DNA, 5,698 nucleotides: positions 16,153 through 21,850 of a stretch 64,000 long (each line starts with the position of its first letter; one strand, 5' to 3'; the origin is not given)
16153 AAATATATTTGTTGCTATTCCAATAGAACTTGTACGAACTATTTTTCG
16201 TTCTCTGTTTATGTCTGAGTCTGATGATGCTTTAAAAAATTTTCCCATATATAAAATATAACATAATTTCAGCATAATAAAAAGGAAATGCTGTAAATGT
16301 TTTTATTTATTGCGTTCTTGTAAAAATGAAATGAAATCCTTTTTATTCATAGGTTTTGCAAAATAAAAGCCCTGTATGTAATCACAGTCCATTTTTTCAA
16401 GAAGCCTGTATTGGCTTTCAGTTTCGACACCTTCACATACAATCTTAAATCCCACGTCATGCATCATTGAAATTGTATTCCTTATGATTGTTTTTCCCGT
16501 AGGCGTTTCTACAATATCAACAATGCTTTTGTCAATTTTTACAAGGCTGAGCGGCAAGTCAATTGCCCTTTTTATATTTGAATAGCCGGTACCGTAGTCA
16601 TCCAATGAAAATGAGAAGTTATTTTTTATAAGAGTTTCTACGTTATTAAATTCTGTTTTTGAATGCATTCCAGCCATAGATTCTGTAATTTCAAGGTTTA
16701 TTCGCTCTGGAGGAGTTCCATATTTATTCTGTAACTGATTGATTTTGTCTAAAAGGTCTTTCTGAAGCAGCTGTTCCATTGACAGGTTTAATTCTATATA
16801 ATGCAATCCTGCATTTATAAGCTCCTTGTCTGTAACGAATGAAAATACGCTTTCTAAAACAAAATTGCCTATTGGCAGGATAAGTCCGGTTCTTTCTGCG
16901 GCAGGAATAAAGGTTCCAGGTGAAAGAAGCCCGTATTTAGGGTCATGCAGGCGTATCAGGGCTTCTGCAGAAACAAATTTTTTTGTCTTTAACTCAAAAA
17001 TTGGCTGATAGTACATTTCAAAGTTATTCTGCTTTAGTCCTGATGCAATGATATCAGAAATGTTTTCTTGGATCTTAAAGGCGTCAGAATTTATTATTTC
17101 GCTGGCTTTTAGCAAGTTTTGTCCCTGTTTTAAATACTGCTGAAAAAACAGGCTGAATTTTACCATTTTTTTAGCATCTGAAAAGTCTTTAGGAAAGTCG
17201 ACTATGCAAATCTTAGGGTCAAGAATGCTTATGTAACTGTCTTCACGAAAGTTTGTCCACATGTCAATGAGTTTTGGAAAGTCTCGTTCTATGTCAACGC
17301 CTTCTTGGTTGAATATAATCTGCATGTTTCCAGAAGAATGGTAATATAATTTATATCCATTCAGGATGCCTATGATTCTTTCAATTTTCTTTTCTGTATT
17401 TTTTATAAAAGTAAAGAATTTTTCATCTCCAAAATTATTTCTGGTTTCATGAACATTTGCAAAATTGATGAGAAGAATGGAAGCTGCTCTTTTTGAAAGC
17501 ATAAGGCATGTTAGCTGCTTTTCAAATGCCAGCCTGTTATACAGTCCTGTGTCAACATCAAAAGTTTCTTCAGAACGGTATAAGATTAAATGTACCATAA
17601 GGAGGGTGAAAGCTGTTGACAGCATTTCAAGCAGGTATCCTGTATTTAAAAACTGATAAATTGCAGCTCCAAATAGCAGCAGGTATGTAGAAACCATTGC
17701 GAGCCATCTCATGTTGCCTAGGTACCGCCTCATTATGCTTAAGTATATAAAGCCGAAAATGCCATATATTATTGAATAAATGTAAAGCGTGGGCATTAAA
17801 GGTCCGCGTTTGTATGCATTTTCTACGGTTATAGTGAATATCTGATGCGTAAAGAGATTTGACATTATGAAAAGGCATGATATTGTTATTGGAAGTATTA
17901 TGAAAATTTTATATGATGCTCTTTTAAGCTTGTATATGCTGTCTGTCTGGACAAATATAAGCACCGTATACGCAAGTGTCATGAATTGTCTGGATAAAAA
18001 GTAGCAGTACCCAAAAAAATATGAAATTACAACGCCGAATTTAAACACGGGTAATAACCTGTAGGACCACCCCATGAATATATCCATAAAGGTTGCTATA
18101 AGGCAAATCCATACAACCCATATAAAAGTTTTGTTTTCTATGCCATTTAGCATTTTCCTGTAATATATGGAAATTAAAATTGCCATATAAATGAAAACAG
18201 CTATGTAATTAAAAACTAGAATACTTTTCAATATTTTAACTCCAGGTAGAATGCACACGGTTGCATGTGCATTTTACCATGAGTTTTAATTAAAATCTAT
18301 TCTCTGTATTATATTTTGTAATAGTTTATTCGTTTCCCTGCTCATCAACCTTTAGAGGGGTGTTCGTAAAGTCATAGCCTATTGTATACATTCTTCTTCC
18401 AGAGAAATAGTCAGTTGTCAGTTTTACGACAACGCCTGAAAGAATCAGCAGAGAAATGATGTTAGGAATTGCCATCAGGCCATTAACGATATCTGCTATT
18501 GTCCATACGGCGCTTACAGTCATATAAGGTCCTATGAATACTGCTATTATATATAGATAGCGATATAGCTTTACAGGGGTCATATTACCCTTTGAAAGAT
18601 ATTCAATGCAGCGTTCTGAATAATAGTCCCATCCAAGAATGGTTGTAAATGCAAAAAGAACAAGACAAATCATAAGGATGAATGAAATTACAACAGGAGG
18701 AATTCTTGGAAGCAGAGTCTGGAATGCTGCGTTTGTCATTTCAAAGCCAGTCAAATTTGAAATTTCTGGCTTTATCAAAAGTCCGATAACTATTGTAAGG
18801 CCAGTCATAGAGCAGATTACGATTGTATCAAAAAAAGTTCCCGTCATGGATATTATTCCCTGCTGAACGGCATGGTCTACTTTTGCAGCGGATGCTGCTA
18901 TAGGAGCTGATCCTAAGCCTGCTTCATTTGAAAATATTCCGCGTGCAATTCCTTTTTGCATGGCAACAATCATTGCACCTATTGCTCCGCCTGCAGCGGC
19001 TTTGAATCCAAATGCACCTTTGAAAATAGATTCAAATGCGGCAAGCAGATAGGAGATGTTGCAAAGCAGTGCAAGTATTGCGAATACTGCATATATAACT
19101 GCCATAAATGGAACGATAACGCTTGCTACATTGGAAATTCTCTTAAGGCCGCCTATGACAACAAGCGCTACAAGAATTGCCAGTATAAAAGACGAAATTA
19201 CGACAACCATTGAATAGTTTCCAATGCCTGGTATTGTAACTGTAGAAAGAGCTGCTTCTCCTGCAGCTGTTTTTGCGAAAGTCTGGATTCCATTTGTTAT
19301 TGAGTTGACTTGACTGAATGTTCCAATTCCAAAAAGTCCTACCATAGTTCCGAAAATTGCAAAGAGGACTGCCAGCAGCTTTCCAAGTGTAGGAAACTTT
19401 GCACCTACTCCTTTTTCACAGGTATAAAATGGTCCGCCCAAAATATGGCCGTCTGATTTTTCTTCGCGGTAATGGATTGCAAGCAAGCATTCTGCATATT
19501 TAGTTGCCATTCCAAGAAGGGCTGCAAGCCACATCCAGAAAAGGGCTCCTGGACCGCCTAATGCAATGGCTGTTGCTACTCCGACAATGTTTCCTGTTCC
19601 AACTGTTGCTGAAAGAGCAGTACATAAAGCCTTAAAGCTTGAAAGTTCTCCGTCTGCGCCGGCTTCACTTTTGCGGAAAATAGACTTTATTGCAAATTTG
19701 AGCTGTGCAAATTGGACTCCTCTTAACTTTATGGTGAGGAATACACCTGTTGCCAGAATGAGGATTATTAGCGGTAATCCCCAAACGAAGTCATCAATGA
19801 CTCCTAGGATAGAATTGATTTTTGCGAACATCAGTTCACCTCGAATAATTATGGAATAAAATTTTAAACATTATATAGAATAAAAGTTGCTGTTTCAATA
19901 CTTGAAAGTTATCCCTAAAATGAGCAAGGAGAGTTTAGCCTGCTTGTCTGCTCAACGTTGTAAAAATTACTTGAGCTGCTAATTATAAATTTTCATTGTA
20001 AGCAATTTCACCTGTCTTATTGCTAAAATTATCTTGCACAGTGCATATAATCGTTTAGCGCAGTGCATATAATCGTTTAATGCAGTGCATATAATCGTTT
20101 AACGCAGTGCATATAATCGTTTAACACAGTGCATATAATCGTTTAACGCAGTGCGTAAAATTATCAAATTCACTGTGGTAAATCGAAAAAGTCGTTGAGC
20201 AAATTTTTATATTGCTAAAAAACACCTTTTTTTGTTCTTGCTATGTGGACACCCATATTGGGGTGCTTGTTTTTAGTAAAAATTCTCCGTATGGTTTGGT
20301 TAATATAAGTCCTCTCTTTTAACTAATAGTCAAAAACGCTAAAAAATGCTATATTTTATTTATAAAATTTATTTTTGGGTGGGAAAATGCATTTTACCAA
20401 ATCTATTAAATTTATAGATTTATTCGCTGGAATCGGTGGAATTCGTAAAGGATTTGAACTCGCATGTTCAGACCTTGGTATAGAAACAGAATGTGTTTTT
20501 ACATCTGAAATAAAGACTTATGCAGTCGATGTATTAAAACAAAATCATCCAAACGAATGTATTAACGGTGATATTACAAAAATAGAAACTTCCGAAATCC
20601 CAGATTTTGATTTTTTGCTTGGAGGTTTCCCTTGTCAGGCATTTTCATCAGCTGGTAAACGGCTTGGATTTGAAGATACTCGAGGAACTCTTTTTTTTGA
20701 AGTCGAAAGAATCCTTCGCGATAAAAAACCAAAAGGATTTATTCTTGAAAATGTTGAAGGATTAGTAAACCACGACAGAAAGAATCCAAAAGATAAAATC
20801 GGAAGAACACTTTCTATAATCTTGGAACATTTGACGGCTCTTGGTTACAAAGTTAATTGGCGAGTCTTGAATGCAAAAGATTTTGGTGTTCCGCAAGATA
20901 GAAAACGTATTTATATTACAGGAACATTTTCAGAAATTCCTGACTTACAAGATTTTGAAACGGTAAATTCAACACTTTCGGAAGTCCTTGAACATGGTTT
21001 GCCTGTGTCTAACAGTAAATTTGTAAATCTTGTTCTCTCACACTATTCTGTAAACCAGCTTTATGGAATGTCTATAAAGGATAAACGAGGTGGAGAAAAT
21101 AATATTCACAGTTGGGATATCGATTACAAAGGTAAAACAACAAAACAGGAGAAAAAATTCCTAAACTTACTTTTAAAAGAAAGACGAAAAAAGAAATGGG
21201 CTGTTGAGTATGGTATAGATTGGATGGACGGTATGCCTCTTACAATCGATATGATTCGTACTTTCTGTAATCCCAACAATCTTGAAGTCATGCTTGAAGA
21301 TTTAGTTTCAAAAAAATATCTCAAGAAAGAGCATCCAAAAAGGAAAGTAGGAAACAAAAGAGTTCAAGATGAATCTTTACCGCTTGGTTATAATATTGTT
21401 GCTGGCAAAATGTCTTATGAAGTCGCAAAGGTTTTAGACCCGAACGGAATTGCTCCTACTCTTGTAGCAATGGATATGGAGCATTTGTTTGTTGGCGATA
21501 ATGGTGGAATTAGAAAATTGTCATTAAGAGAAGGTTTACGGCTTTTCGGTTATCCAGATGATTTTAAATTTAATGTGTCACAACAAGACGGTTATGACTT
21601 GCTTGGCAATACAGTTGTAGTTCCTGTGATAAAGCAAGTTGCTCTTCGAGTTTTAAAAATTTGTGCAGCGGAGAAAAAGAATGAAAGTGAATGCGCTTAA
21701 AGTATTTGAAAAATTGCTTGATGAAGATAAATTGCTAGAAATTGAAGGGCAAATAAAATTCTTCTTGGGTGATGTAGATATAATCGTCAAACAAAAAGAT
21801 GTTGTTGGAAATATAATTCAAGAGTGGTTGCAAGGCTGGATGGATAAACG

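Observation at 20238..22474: Restriction-modification system packaged as a solitary integron-type gene cassette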

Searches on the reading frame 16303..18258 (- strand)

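Call 3: search_protein_families(library=pfam, proteins=[window:16303-18258:-])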
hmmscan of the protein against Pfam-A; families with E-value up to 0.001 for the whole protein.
window:16303-18258:- (651 aa): 1 family
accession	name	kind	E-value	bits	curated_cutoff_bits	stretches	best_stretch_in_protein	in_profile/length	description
PF00563.25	EAL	-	1.7e-59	201.5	31.3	1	406-636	6-236/236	EAL domain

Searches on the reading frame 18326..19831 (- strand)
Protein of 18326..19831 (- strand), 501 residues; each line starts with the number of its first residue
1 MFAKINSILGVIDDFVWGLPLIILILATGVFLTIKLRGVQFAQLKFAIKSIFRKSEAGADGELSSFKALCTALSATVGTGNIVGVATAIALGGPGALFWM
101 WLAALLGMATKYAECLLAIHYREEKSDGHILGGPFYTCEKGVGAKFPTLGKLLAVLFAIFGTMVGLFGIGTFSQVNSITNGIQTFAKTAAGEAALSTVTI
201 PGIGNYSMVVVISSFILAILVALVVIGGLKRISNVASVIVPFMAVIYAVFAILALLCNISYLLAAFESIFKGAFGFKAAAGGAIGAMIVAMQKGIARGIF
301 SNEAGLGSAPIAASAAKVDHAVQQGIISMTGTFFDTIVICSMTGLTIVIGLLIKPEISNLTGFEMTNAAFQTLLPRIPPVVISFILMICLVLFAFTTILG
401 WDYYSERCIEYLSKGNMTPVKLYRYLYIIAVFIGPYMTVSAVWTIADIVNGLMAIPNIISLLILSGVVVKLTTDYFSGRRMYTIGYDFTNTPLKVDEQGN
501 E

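Call 3: search_protein_families(library=pfam, proteins=[window:18326-19831:-])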
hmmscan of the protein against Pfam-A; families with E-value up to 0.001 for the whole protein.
window:18326-19831:- (501 aa): 1 family
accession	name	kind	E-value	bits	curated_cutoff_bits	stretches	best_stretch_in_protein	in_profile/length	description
PF01235.23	Na_Ala_symp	-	1.4e-134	449.8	24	1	54-479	4-383/392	Sodium:alanine symporter family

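Call 20: find_encoding_contigs(protein=window:18326-19831:-, flank=6000, max_places=10)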
Protein window:18326-19831:- (501 aa): no gene with exactly this product is on record in the collection.

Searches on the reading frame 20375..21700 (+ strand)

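Call 3: search_protein_families(library=pfam, proteins=[window:20375-21700:+])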
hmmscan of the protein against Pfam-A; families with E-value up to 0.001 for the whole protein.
window:20375-21700:+ (441 aa): 1 family
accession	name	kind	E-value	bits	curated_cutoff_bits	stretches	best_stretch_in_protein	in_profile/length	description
PF00145.23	DNA_methylase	-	2.7e-83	280.5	22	1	11-426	1-322/324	C-5 cytosine-specific DNA methylase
